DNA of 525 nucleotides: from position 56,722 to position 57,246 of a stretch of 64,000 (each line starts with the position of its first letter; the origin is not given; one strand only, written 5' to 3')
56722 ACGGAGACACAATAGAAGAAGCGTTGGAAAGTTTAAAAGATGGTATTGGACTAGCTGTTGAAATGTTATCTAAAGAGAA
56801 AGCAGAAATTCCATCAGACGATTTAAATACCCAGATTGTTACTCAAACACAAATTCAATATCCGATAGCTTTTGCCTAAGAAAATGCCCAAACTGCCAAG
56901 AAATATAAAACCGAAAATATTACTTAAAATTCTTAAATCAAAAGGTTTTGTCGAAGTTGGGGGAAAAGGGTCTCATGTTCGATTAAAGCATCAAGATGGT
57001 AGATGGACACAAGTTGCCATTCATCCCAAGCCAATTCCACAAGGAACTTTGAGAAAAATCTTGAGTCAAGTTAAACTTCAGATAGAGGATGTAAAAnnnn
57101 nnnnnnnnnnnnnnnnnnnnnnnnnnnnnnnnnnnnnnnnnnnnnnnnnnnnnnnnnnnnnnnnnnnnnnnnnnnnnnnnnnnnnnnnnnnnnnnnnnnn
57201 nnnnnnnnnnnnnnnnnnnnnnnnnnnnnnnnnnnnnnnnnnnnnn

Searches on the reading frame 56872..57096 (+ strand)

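Call 15: search_protein_families(library=padloc, proteins=[window:56872-57096:+], max_evalue=0.01)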
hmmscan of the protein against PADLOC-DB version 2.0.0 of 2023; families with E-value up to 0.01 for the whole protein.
window:56872-57096:+ (75 aa): 0 families

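Call 24: search_protein_families(library=pfam, proteins=[window:56872-57096:+], max_evalue=0.001)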
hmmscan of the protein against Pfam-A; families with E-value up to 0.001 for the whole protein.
window:56872-57096:+ (75 aa): 1 family
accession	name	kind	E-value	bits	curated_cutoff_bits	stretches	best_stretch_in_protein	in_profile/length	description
PF07927.17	HicA_toxin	-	2.8e-15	56.6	27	1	17-68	4-57/58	HicA toxin of bacterial toxin-antitoxin,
